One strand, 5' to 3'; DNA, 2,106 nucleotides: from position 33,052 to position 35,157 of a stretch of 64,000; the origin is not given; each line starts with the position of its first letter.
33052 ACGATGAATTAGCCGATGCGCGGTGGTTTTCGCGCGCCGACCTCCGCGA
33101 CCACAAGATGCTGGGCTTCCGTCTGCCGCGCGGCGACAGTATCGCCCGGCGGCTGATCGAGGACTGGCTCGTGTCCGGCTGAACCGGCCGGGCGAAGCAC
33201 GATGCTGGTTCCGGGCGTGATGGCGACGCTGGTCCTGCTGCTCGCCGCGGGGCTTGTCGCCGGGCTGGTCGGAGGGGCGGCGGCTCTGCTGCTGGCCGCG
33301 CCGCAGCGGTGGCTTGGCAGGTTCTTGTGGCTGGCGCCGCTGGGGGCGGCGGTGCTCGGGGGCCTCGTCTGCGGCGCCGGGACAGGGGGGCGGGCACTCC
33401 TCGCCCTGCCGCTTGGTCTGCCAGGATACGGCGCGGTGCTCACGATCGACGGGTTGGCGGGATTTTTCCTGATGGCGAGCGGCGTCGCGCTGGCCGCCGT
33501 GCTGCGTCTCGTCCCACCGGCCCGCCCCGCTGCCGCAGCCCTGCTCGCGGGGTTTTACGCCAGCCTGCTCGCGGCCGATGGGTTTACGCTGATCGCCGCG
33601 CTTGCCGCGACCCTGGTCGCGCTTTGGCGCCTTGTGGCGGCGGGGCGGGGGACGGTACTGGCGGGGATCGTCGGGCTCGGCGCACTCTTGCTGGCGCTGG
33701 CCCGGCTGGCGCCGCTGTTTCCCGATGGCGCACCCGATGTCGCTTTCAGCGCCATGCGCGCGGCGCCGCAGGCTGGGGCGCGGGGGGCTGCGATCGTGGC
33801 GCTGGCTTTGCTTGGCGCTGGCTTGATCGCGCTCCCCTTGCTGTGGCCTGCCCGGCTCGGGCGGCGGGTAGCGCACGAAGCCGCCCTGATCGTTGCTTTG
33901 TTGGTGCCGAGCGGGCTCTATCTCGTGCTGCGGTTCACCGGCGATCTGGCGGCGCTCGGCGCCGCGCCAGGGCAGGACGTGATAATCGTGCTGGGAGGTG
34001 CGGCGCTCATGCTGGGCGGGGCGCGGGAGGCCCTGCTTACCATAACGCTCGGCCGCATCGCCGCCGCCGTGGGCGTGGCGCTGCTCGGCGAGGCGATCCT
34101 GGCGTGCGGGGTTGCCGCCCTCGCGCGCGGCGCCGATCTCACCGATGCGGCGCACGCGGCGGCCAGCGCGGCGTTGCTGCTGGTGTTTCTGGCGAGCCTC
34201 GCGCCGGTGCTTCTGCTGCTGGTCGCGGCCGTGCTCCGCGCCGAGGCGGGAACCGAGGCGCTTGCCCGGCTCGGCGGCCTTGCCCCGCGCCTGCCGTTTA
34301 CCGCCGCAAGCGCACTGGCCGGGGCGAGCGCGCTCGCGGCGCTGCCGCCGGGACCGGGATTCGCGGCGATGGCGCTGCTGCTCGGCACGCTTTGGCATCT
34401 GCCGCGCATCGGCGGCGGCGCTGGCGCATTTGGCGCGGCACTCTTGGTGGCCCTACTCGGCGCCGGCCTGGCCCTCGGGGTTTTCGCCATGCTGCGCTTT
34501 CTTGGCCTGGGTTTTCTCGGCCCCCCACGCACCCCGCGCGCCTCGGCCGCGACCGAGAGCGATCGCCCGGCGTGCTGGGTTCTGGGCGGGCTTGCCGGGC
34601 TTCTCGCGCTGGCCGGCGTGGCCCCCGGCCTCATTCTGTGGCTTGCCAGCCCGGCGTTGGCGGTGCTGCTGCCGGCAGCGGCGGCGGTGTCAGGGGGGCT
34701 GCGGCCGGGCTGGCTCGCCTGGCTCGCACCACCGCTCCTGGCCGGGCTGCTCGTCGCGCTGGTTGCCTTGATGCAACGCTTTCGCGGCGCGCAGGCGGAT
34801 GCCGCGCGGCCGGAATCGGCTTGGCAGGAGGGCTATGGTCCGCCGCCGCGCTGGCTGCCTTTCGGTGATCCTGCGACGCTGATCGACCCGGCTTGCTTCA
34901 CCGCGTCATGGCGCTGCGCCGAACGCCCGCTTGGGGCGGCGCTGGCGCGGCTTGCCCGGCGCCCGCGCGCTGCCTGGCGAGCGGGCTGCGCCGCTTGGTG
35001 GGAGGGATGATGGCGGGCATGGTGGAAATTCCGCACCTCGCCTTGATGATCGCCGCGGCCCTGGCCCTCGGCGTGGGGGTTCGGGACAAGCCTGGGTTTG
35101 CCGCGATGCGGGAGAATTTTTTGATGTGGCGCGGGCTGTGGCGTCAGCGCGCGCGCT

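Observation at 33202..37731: Four-gene hydrogenase-related (Ehr-like) membrane complex: NiFe cysteines lost, Fe-S subunit intact, no ferredoxin-like subunit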

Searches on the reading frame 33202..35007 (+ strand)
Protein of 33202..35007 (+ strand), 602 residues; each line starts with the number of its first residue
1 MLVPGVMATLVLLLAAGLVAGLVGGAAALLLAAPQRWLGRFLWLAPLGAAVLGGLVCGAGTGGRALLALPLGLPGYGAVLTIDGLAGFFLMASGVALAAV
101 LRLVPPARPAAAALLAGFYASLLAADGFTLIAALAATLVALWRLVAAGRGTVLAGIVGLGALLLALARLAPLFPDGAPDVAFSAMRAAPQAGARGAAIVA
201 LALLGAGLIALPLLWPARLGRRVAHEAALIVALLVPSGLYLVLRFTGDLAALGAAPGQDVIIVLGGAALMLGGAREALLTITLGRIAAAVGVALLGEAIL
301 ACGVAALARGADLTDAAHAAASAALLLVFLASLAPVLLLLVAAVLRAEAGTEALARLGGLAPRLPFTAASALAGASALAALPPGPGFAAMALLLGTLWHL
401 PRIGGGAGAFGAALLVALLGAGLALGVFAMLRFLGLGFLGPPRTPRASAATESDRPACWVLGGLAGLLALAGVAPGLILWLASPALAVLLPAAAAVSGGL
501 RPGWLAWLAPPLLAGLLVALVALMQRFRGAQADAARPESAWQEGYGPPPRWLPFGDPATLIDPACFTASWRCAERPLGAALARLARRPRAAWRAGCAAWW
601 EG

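Call 7: search_protein_families(library=pfam, proteins=[window:33202-35007:+], max_evalue=0.1)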
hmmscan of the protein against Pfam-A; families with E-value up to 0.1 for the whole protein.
window:33202-35007:+ (602 aa): 1 family
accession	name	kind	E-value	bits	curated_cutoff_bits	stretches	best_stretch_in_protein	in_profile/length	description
PF00361.26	Proton_antipo_M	-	7.2e-05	22.6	21.5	1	228-399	118-277/294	NADH:quinone oxidoreductase/Mrp antiporter, TM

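Call 8: search_protein_families(library=ncbifam, proteins=[window:33202-35007:+], max_evalue=0.1)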
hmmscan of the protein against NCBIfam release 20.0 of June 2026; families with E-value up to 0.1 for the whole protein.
window:33202-35007:+ (602 aa): 17 families
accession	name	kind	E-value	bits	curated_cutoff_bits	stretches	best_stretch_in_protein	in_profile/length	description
NF005086.0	PRK06521.1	equivalog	5.8e-25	87.8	667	1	11-546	5-572/669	hydrogenase 4 subunit B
NF006240.0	PRK08376.1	subfamily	3.2e-11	42.8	662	1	196-495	218-506/521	putative monovalent cation/H+ antiporter subunit D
NF009287.0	PRK12647.1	equivalog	2.5e-08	32.9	937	1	229-498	244-484/773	putative monovalent cation/H+ antiporter subunit A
NF005141.0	PRK06590.1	equivalog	5.6e-07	28.9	556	1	228-478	249-467/615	NADH-quinone oxidoreductase subunit L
TIGR00940.1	2a6301s01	subfamily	7.9e-07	27.8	920.45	1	227-390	241-403/793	monovalent cation:proton antiporter subunit A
NF009285.0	PRK12645.1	equivalog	1.3e-06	27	1028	1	228-395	246-412/804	Na+/H+ antiporter subunit A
TIGR01974.1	NDH_I_L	subfamily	5e-06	25.7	407.5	1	228-454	253-456/630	NADH-quinone oxidoreductase subunit L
NF006419.0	PRK08668.1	equivalog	5e-06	25.5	617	1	319-392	322-395/613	NADH dehydrogenase subunit M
NF009290.0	PRK12650.1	equivalog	2e-05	22.7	980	1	229-484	247-477/966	DUF4040 family protein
NF005958.0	PRK08042.1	equivalog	3.6e-05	22.8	727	1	129-545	130-539/608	formate hydrogenlyase subunit 3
NF009284.0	PRK12644.1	equivalog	8.2e-05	20.8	962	1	182-486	189-478/975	Na+/H+ antiporter subunit A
NF006418.0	PRK08667.1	equivalog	9.8e-05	21.1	794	1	206-476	219-483/644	hydrogenase membrane subunit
NF009286.0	PRK12646.1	equivalog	0.00021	19.9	1063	1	227-399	245-417/800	DUF4040 family protein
NF005626.0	PRK07376.1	equivalog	0.00045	18.6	963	1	228-400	262-427/675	NAD(P)H-quinone oxidoreductase subunit 5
NF005633.0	PRK07390.1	subfamily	0.00055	18.6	676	1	233-402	261-413/613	NAD(P)H-quinone oxidoreductase subunit F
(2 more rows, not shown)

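Call 41: search_solved_structures(query=window:33202-35007:+, max_evalue=0.01, show_alignments=3)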
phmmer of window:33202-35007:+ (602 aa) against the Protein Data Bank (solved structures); distinct sequences matched with E-value up to 0.01: 6.
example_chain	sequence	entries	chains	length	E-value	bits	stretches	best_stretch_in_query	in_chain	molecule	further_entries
7qru_A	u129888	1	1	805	9e-08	34.9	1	224-494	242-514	Na+/H+ antiporter subunit A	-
6cfw_H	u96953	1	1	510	9.8e-07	31.4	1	133-398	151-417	Monovalent cation/H+ antiporter subunit D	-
8e73_5M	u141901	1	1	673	0.00035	23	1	227-406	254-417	Nad5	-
6z16_A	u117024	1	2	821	0.0018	20.7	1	226-423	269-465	Multisubunit Na+/H+ antiporter, A subunit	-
7ar7_L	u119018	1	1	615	0.003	19.9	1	226-406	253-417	NADH-ubiquinone oxidoreductase chain 5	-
7z0s_C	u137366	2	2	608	0.0044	19.4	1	42-531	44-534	Formate hydrogenlyase subunit 3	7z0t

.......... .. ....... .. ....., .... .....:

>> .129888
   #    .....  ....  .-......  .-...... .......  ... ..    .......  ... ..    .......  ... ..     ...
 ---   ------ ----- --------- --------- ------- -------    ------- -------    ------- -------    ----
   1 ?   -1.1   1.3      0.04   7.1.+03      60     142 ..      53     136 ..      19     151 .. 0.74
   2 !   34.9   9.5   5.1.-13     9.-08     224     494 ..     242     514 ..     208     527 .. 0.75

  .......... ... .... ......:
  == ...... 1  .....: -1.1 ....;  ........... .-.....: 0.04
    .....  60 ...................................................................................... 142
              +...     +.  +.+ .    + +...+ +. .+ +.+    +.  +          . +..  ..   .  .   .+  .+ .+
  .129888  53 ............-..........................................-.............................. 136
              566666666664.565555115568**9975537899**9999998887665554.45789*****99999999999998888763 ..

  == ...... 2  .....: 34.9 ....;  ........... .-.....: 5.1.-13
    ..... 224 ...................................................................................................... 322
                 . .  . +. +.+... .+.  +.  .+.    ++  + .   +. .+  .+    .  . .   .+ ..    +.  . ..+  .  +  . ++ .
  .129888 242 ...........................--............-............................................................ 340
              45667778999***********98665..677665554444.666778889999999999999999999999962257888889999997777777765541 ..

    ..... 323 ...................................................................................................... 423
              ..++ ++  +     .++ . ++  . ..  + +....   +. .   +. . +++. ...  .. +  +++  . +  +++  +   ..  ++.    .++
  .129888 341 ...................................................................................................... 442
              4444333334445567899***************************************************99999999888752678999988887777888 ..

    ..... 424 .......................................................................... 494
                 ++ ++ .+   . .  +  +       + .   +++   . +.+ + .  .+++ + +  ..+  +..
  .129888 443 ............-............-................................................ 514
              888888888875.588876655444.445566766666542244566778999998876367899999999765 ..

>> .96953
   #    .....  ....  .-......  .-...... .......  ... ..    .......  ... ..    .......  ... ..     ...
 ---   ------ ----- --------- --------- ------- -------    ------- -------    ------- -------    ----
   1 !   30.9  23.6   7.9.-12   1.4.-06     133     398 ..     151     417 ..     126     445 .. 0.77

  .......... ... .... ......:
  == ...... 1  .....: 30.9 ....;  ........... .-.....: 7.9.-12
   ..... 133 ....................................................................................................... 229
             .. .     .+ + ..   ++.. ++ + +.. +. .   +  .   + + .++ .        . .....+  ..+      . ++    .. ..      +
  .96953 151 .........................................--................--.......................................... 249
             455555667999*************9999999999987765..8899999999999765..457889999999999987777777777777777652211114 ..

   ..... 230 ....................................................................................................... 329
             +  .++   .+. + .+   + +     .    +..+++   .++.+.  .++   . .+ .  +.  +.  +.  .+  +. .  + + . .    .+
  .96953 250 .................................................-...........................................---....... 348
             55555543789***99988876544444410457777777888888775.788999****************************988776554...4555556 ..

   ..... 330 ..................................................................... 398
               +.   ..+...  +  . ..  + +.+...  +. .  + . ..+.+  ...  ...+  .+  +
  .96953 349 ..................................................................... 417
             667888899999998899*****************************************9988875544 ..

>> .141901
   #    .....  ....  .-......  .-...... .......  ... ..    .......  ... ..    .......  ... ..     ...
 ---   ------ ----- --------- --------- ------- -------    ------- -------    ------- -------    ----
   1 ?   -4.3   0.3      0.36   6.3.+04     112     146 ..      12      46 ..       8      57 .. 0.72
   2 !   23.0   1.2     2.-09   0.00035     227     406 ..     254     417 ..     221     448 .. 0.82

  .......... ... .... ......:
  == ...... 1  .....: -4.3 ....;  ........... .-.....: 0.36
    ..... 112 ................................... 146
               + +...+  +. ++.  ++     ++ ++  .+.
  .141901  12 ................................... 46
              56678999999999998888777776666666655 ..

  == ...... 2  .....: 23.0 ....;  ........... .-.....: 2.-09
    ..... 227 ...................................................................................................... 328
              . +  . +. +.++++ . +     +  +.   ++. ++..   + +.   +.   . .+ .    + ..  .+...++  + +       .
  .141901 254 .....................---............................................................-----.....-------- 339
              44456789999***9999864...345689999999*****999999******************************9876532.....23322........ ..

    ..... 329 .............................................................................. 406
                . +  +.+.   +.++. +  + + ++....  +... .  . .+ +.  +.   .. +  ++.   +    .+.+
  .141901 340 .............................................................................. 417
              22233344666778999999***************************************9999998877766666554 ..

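Call 103: predict_structure(alignment_id=A5)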
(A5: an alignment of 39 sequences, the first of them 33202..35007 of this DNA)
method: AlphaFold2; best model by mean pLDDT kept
length: 602 residues; sequences in the alignment: 39
mean_pLDDT: 67.1   pTM: 0.73
mean pLDDT of the five models: 67.1, 61.8, 61.5, 60.5, 55.3
residues with pLDDT >= 90: 12; 70-90: 284; 50-70: 186; < 50: 120
segments of 3 or more residues with pLDDT < 50: 29-32, 72-74, 174-178, 493-505, 513-515, 517-589, 591-602
pLDDT, mean of each block of 10 residues (from residue 1): 66 68 54 56 71 73 61 56 83 74 63 78 78 78 63 58 60 51 60 60 63 57 66 75 70 65 76 61 79 83 84 85 89 86 89 85 88 83 79 81 58 71 72 78 90 85 86 82 81 48 47 48 41 40 40 41 41 46 46 39 34
secondary structure, 60 per line:
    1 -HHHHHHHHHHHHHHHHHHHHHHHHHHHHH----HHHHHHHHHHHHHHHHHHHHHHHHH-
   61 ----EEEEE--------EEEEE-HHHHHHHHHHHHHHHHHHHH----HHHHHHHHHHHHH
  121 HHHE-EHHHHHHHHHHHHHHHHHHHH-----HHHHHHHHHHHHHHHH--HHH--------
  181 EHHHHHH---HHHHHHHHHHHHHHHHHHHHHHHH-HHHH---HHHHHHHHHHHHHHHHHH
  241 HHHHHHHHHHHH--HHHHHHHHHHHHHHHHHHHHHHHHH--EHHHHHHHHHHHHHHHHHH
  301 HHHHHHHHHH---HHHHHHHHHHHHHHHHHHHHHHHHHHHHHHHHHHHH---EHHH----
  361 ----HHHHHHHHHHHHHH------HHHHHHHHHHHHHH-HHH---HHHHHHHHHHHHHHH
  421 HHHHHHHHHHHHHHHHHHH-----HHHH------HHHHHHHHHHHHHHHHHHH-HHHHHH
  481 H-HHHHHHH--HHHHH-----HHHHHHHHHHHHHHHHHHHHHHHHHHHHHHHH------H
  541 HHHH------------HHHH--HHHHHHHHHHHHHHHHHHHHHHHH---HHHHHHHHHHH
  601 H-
elements in order: H2-30 H35-59 E65-69 E78-82 H84-103 H108-123 H127-146 H152-167 H182-187 H191-214 H216-219 H223-252 H255-279 H283-310 H314-349 H365-378 H385-398 H406-439 H445-448 H455-473 H475-481 H483-489 H492-496 H502-533 H540-544 H557-560 H563-586 H590-601

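Call 105: fold_search(model_id=the predicted structure, library=pdb)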
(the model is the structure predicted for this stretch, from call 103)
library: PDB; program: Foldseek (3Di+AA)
matches with E <= 10: 448; with E <= 0.001: 174
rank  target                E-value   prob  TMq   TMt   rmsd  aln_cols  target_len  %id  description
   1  7z0t_C                2.6e-14  1.00  0.72  0.72  11.9       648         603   19  Structure of the Escherichia coli formate hydrogenlyase complex (aerobic preparation, composite structure) (released 2022-09-28)
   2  7z0s_C                2.9e-13  1.00  0.70  0.69  12.0       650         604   19  Structure of the Escherichia coli formate hydrogenlyase complex (anaerobic preparation, without formate dehydrogenase  (released 2022-09-28)
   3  6khi_D                7.3e-13  1.00  0.64  0.76   4.6       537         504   16  Supercomplex for cylic electron transport in cyanobacteria (released 2020-02-12)
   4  9a6h_B                1.3e-12  1.00  0.63  0.75   4.5       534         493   17  Integrative model of MRPA-MRPD by crosslinking MS and deep learning (released 2024-09-18)
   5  6nbq_D                3.1e-12  1.00  0.64  0.75   4.8       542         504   17  T.elongatus NDH (data-set 1) (released 2019-02-27)
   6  7qru_D                6.2e-12  1.00  0.65  0.78   4.4       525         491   18  Structure of Bacillus pseudofirmus Mrp antiporter complex, monomer (released 2022-11-09)
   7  7d3u_D                2.2e-11  1.00  0.63  0.71   6.0       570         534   17  Structure of Mrp complex from Dietzia sp. DQ12-45-1b (released 2020-12-09)
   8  9a6h_A                2.3e-11  1.00  0.69  0.53  12.2       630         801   16  Integrative model of MRPA-MRPD by crosslinking MS and deep learning (released 2024-09-18)
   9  6z16_D                4.3e-11  1.00  0.62  0.75   5.6       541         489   15  Structure of the Mrp antiporter complex (released 2020-08-12)
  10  8qby_M                1.1e-10  1.00  0.61  0.72   4.7       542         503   17  Respiratory complex I from Paracoccus denitrificans in MSP2N2 nanodiscs (released 2024-09-11)
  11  6cfw_H                1.8e-10  1.00  0.60  0.70   5.4       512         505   18  cryoEM structure of a respiratory membrane-bound hydrogenase (released 2018-05-23)
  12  4he8_F                2.0e-10  1.00  0.57  0.57  25.8       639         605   20  Crystal structure of the membrane domain of respiratory complex I from Thermus thermophilus (released 2013-02-13)
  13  8e9g_M                2.1e-10  1.00  0.60  0.69   5.5       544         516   19  Mycobacterial respiratory complex I with both quinone positions modelled (released 2022-10-12)
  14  8e9i_L                2.1e-10  1.00  0.65  0.64  17.0       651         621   20  Mycobacterial respiratory complex I, semi-inserted quinone (released 2022-10-12)
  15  6tjv_D                2.3e-10  1.00  0.62  0.76   4.4       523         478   18  Structure of the NDH-1MS complex from Thermosynechococcus elongatus (released 2020-02-19)
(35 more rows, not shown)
